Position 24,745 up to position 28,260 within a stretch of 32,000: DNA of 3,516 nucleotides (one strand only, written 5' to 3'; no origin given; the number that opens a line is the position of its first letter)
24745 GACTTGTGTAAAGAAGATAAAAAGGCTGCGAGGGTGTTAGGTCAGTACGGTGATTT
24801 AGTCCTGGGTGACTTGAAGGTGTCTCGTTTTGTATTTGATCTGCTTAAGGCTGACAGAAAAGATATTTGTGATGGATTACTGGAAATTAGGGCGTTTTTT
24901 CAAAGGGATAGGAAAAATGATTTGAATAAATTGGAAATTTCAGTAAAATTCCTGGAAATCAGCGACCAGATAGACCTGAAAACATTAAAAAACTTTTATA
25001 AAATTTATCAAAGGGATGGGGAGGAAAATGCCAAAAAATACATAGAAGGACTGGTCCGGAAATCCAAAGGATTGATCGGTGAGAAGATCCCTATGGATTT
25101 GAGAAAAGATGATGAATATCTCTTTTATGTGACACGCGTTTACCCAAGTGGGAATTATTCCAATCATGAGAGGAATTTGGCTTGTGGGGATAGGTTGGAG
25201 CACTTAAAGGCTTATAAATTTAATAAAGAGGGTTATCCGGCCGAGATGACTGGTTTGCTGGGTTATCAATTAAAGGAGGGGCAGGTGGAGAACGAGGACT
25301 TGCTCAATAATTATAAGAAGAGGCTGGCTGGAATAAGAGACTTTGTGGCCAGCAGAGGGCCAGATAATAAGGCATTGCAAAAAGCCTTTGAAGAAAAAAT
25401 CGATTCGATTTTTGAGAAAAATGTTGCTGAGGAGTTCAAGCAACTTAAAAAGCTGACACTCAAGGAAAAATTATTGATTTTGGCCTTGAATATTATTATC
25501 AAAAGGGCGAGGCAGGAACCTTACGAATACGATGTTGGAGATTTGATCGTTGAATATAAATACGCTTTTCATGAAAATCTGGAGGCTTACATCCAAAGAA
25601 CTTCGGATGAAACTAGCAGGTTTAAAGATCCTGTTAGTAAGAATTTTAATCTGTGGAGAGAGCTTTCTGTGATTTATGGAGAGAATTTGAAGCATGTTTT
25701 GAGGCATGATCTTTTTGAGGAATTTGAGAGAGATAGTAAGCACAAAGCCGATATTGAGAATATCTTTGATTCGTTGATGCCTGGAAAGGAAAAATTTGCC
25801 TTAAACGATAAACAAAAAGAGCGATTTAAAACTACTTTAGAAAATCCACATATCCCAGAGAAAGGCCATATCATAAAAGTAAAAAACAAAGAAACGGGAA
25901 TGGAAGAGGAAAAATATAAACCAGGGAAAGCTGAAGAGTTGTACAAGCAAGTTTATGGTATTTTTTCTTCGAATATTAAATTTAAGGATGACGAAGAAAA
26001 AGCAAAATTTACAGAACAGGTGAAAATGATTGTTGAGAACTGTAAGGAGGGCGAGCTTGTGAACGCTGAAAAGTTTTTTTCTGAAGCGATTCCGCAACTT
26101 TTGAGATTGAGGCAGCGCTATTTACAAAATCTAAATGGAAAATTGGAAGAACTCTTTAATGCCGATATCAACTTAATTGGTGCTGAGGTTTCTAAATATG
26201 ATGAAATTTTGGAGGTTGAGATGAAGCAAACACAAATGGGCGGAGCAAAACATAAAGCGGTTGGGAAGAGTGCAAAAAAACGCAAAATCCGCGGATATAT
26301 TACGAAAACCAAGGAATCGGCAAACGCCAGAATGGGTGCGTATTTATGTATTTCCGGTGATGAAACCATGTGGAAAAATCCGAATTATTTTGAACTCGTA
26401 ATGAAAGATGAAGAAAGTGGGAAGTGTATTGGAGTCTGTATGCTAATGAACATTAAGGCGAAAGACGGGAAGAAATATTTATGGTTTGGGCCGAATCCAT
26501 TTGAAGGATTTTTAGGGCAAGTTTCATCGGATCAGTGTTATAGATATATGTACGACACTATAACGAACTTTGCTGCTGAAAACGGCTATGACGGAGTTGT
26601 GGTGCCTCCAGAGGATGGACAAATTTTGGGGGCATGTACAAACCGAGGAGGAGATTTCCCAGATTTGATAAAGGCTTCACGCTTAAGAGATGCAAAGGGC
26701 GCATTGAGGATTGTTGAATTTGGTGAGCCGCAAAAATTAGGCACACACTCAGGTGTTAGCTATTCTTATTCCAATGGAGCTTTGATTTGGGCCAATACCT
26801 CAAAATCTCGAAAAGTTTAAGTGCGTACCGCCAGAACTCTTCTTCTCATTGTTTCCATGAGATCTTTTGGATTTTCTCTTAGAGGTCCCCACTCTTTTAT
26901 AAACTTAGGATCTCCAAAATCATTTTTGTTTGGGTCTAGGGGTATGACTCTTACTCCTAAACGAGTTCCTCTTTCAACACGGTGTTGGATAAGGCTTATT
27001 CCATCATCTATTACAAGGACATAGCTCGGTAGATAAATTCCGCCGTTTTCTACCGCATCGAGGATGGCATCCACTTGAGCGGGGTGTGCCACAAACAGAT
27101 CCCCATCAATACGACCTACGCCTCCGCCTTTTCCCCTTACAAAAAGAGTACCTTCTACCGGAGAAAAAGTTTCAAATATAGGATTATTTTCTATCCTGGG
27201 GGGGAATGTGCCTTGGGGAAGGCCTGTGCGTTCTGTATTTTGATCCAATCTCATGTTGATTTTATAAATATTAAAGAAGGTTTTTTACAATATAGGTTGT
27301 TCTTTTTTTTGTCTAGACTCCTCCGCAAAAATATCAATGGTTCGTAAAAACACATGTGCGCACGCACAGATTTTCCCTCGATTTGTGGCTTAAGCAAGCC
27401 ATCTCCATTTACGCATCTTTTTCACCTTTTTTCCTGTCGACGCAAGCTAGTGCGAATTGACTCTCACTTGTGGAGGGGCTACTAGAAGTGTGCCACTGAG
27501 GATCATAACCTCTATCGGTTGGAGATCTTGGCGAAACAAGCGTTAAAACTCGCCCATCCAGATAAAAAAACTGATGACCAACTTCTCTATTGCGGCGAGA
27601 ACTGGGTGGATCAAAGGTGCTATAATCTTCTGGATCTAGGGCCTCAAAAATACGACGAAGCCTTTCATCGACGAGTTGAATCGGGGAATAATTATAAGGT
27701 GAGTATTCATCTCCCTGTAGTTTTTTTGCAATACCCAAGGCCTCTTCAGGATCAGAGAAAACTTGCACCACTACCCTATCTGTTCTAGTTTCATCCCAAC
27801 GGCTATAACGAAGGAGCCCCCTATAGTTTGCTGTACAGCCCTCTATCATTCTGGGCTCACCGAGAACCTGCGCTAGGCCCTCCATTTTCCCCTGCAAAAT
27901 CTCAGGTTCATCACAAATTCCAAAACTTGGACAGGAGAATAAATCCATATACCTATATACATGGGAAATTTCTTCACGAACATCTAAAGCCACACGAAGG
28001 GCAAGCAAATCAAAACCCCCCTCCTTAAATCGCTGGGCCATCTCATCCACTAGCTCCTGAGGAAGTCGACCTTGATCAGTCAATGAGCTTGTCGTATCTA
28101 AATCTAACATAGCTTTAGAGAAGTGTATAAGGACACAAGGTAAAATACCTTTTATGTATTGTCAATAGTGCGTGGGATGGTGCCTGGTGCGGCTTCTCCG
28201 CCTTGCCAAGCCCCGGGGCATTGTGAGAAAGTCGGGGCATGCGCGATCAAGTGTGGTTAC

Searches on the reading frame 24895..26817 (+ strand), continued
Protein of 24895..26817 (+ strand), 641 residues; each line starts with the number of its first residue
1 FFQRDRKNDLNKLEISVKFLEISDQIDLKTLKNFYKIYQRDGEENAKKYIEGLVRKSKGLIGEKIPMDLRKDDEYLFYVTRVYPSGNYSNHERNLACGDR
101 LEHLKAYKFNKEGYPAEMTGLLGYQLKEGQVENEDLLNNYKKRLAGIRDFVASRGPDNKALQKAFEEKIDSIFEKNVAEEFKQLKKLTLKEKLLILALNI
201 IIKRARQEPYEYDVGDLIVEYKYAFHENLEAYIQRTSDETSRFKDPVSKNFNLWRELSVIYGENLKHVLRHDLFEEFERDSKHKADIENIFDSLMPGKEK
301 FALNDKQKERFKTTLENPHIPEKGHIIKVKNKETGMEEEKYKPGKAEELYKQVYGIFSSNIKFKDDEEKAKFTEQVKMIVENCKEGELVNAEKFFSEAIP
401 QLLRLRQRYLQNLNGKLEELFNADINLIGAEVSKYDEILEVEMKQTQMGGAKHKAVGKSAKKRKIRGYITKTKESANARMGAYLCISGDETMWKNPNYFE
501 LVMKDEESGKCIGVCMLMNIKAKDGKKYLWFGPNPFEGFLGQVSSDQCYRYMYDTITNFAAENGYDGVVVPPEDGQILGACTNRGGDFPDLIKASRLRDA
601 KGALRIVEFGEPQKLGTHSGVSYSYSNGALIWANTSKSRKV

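Call 50: fold_search(model_id=the predicted structure, library=pdb)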
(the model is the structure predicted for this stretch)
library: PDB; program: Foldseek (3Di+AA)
matches with E <= 10: 729; with E <= 0.001: 0
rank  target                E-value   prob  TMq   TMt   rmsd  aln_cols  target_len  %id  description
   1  4ua3_A                3.9e-03  1.00  0.15  0.45   8.3       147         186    8  Crystal structure of selenomethionine labeled SpNatD (released 2015-01-28)
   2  4ua3_B                4.5e-03  1.00  0.15  0.44   8.8       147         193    8  Crystal structure of selenomethionine labeled SpNatD (released 2015-01-28)
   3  6ee1_D                4.7e-03  0.60  0.14  0.13  33.2       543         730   11  Crystal structure of Mycobacterium tuberculosis ICL2 in complex with acetyl-CoA (released 2019-08-14)
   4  6edw_A                5.5e-03  0.63  0.15  0.13  39.9       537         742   11  Crystal structure of Mycobacterium tuberculosis ICL2 in the apo form (released 2019-08-14)
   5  6ee1_B                6.0e-03  0.57  0.14  0.13  33.2       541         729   11  Crystal structure of Mycobacterium tuberculosis ICL2 in complex with acetyl-CoA (released 2019-08-14)
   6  9obo_A                6.3e-03  0.89  0.14  0.12  23.2       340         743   13  Crystal structure of Mycobacterium tuberculosis isocitrate lyase 2 fixed in the apo form with disulfide bonds (released 2026-03-18)
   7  6edz_C                8.1e-03  0.54  0.14  0.13  33.3       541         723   10  Crystal structure of Mycobacterium tuberculosis ICL2 in complex with acetyl-CoA, form I (released 2019-08-14)
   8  6edz_B                8.5e-03  0.51  0.14  0.13  33.5       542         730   10  Crystal structure of Mycobacterium tuberculosis ICL2 in complex with acetyl-CoA, form I (released 2019-08-14)
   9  6ee1_C                9.8e-03  0.51  0.14  0.13  33.4       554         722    9  Crystal structure of Mycobacterium tuberculosis ICL2 in complex with acetyl-CoA (released 2019-08-14)
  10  6edz_D                1.0e-02  0.47  0.14  0.12  33.4       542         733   10  Crystal structure of Mycobacterium tuberculosis ICL2 in complex with acetyl-CoA, form I (released 2019-08-14)
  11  6edz_A                1.1e-02  0.47  0.14  0.12  33.6       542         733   10  Crystal structure of Mycobacterium tuberculosis ICL2 in complex with acetyl-CoA, form I (released 2019-08-14)
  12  3fb3_B                1.4e-02  1.00  0.12  0.46   4.9       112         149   12  Crystal Structure of Trypanosoma Brucei Acetyltransferase, Tb11.01.2886 (released 2008-11-25)
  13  6edw_D                1.4e-02  0.47  0.14  0.13  40.1       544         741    9  Crystal structure of Mycobacterium tuberculosis ICL2 in the apo form (released 2019-08-14)
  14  6edw_B                1.5e-02  0.44  0.14  0.12  40.8       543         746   10  Crystal structure of Mycobacterium tuberculosis ICL2 in the apo form (released 2019-08-14)
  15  9obo_D                1.5e-02  0.44  0.14  0.13  39.5       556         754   11  Crystal structure of Mycobacterium tuberculosis isocitrate lyase 2 fixed in the apo form with disulfide bonds (released 2026-03-18)
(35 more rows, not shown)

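Call 52: search_protein_families(library=pfam, proteins=[P0157, P0158, P0151, P0155], max_evalue=10)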
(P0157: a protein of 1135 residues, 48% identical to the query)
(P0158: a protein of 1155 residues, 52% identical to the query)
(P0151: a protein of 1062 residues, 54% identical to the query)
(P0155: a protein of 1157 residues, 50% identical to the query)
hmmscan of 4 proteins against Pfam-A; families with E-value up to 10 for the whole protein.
P0157 (1135 aa): 9 families
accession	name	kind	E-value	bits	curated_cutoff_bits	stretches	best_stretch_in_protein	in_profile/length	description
PF17214.9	KH_TffA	-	6.2e-05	23.3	22.6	1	258-279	33-54/68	Transcription termination factor FttA, KH domain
PF00210.30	Ferritin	-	0.0008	19.8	24.5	2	87-153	32-102/142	Ferritin-like domain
PF20465.4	MmeI_hel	-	0.015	16.5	27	1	553-587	15-50/75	MmeI, helicase spacer domain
PF24751.1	DUF7696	-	0.019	15.4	27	0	253-290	12-46/55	Family of unknown function (DUF7696)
PF20074.4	DUF6470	-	0.026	14.6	28.9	2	308-354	65-110/178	Family of unknown function (DUF6470)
PF17146.10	PIN_6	-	0.044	14.7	27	1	407-461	18-72/87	PIN domain of ribonuclease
PF06395.16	CDC24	-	0.12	13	21.3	0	329-348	69-88/89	CDC24 Calponin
PF19193.6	Tectonin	-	0.33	10.8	30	1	245-343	8-103/216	Tectonin domain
PF14069.11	SpoVIF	-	1.3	9.2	27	0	327-350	19-42/72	Stage VI sporulation protein F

P0158 (1155 aa): 2 families
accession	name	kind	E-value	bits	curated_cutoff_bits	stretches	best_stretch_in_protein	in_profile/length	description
PF23202.1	PAH_ZNF598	-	0.11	13.2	25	1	480-532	16-69/83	ZNF598 PAH domain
PF13797.11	Post_transc_reg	-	0.19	11.9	25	1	703-749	3-49/83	Post-transcriptional regulator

P0151 (1062 aa): 2 families
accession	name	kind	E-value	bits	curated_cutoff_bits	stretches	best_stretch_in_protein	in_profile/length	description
PF10179.15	NDNF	-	0.12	12.9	27.3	1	424-526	15-106/127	Neuron-derived neurotrophic factor, first Fn(III) domain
PF00215.30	OMPdecase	-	0.21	11.9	27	1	976-1033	129-186/221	Orotidine 5'-phosphate decarboxylase / HUMPS family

P0155 (1157 aa): 3 families
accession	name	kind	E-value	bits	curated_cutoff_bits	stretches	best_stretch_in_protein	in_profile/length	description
PF10805.13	DUF2730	-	0.1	13.1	24.9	1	359-412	20-73/102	Protein of unknown function (DUF2730)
PF08535.16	KorB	-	0.16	12.4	22.3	0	288-320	43-75/89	KorB domain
PF14615.11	Rsa3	-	0.19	11.8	27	0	127-141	9-23/46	Ribosome-assembly protein 3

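Call 85: fold_search(model_id=the predicted structure, library=viral)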
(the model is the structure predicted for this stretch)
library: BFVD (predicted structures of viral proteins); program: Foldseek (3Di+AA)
matches with E <= 10: 531; with E <= 0.001: 1
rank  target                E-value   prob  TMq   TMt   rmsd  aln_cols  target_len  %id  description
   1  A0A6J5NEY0            4.6e-05  0.84  0.13  0.11  35.1       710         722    7  Uncharacterized protein [uncultured Caudovirales phage]
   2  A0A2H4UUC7            8.2e-03  1.00  0.16  0.57   4.1       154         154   14  N-acyltransferase [Bodo saltans virus]
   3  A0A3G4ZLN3            9.5e-03  1.00  0.14  0.44   5.8       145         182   14  N-acyltransferase [Terrestrivirus sp.]
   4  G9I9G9                2.4e-02  0.95  0.16  0.32  15.7       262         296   12  (no name in the UniProt tables at hand)
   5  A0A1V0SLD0            3.3e-02  0.95  0.15  0.46   7.1       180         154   10  Acetyltransferase GNAT family protein [Klosneuvirus KNV1]
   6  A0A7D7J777            3.5e-02  1.00  0.13  0.48   3.7       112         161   12  (no name in the UniProt tables at hand)
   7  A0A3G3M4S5            3.7e-02  0.93  0.11  0.35   6.1       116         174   10  Uncharacterized protein [Arthrobacter phage Isolde]
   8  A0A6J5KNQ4            4.0e-02  1.00  0.10  0.38   4.2        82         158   15  Uncharacterized protein [uncultured Caudovirales phage]
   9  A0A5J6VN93            4.9e-02  0.11  0.08  0.10  35.1       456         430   11  Uncharacterized protein [Megaviridae environmental sample]
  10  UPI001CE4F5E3         5.7e-02  0.99  0.11  0.39   7.1        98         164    8  (no name look-up for this kind of identifier)
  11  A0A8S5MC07            5.9e-02  1.00  0.11  0.46   2.2        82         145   11  Myristoyl-CoA:protein N-myristoyltransferase, N-terminal domain [Podoviridae sp. ct53O25]
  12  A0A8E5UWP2            5.9e-02  1.00  0.11  0.47   3.4        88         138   15  (no name in the UniProt tables at hand)
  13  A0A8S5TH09            5.9e-02  0.06  0.07  0.06  41.0       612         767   10  Uncharacterized protein [Myoviridae sp. ctIty1]
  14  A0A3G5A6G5            6.2e-02  0.75  0.13  0.24   9.0       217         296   12  Uncharacterized protein [Hyperionvirus sp.]
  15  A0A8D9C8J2            6.2e-02  0.57  0.14  0.24  15.1       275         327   10  Uncharacterized protein [uncultured marine phage]
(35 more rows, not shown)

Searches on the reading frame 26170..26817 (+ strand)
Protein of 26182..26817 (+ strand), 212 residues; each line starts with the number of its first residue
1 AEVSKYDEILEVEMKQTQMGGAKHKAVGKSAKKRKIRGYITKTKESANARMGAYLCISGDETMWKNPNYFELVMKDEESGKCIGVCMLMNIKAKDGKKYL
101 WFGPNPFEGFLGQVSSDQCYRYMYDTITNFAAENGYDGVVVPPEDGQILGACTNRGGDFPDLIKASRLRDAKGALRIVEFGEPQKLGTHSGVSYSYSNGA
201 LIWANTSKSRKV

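Call 52: search_protein_families(library=pfam, proteins=[window:26182-26817:+], max_evalue=10)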
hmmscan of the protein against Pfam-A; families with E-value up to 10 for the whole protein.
window:26182-26817:+ (212 aa): 1 family
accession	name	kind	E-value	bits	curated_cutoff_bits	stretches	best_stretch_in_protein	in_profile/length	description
PF03456.24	uDENN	-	0.13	13.2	22.3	1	61-88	32-56/57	uDENN domain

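Call 60: predict_structure(alignment_id=A5)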
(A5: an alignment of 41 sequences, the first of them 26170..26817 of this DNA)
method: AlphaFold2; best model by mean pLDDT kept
length: 216 residues; sequences in the alignment: 41
mean_pLDDT: 88.2   pTM: 0.83
mean pLDDT of the five models: 88.2, 87.0, 87.0, 84.5, 84.3
residues with pLDDT >= 90: 118; 70-90: 82; 50-70: 15; < 50: 1
segments of 3 or more residues with pLDDT < 50: none
pLDDT, mean of each block of 10 residues (from residue 1): 82 79 80 84 81 66 78 92 91 94 97 89 96 98 97 89 96 98 94 87 97 69
secondary structure, 60 per line:
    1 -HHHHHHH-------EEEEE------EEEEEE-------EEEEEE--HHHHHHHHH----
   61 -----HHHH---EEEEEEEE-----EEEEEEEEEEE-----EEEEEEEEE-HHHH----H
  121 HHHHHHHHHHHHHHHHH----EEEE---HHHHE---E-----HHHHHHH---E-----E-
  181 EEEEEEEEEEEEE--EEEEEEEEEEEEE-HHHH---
elements in order: H2-8 E16-20 E27-32 E40-45 H48-56 H66-69 E73-80 E86-96 E102-110 H112-115 H120-137 E142-145 H149-152 H163-169 E181-193 E196-208 H210-213

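Call 63: fold_search(model_id=the predicted structure, library=pdb)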
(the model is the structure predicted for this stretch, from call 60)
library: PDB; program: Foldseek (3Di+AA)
matches with E <= 10: 822; with E <= 0.001: 15
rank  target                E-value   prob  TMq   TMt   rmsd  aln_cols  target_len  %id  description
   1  2g0b_C                2.5e-04  1.00  0.43  0.49   5.7       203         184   12  The structure of FeeM, an N-acyl amino acid synthase from uncultured soil microbes (released 2006-09-26)
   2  2g0b_B                2.7e-04  1.00  0.43  0.48   5.7       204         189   13  The structure of FeeM, an N-acyl amino acid synthase from uncultured soil microbes (released 2006-09-26)
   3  3fb3_A                2.8e-04  1.00  0.37  0.53   4.4       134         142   10  Crystal Structure of Trypanosoma Brucei Acetyltransferase, Tb11.01.2886 (released 2008-11-25)
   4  4ua3_A                3.2e-04  1.00  0.44  0.50   8.8       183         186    9  Crystal structure of selenomethionine labeled SpNatD (released 2015-01-28)
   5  4ua3_B                3.6e-04  1.00  0.45  0.50   8.4       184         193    9  Crystal structure of selenomethionine labeled SpNatD (released 2015-01-28)
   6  3t90                  4.5e-04  1.00  0.35  0.48   5.1       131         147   14  Crystal structure of glucosamine-6-phosphate N-acetyltransferase from Arabidopsis thaliana (released 2012-04-11)
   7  5hmn_A                5.1e-04  1.00  0.36  0.49   5.2       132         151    8  Crystal structure of an aminoglycoside acetyltransferase HMB0005 from an uncultured soil metagenomic sample, unknown a (released 2016-02-17)
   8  2g0b_G                6.1e-04  1.00  0.41  0.49   5.7       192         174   13  The structure of FeeM, an N-acyl amino acid synthase from uncultured soil microbes (released 2006-09-26)
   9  5hmn_C                6.5e-04  1.00  0.37  0.51   3.7       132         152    8  Crystal structure of an aminoglycoside acetyltransferase HMB0005 from an uncultured soil metagenomic sample, unknown a (released 2016-02-17)
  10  3fb3_B                6.5e-04  1.00  0.37  0.51   4.3       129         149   10  Crystal Structure of Trypanosoma Brucei Acetyltransferase, Tb11.01.2886 (released 2008-11-25)
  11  9obo_A                6.5e-04  1.00  0.36  0.12   6.2       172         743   12  Crystal structure of Mycobacterium tuberculosis isocitrate lyase 2 fixed in the apo form with disulfide bonds (released 2026-03-18)
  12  9f5q_B                8.2e-04  1.00  0.39  0.40   7.0       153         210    9  Crystal structure of selenomethionine-labelled kinetoplastid kinetochore protein KKT23 acetyltransferase domain from T (released 2024-08-28)
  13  5u08_D                9.2e-04  1.00  0.39  0.54   3.8       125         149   11  Crystal structure of an aminoglycoside acetyltransferase meta-AAC0020 from an uncultured soil metagenomic sample in co (released 2017-02-08)
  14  5u08_B                9.2e-04  1.00  0.43  0.58   4.7       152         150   10  Crystal structure of an aminoglycoside acetyltransferase meta-AAC0020 from an uncultured soil metagenomic sample in co (released 2017-02-08)
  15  9evq_B                9.2e-04  1.00  0.40  0.41   7.1       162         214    9  Crystal structure of the kinetoplastid kinetochore protein KKT23 acetyltransferase domain from Trypanosoma brucei (released 2024-08-28)
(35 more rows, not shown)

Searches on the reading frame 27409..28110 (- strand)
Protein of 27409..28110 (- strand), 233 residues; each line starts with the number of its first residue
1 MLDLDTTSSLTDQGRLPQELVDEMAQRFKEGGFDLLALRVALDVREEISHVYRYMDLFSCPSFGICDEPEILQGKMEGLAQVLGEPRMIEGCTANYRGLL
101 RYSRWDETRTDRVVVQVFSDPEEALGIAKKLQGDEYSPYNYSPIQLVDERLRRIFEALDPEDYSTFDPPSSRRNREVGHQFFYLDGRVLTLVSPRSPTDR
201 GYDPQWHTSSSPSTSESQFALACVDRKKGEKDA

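Call 5: search_protein_families(library=pfam, proteins=[window:27409-28110:-], max_evalue=0.01)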
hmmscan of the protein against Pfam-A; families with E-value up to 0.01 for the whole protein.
window:27409-28110:- (233 aa): 0 families

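Call 6: search_protein_families(library=padloc, proteins=[window:27409-28110:-], max_evalue=0.1)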
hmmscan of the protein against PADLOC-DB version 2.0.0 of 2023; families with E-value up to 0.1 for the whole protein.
window:27409-28110:- (233 aa): 0 families

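Call 7: search_protein_families(library=ncbifam, proteins=[window:27409-28110:-], max_evalue=0.1)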
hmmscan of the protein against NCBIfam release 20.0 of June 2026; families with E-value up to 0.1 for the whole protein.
window:27409-28110:- (233 aa): 1 family
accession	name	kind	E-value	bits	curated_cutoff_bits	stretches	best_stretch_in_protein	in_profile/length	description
NF041551.1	YlcI_YnfO_N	subfamily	0.062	13.4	30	0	15-32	8-24/42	YlcI/YnfO family protein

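Call 8: search_protein_families(library=phrogs, proteins=[window:27409-28110:-], max_evalue=0.1)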
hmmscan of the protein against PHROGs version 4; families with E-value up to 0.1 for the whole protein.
window:27409-28110:- (233 aa): 0 families
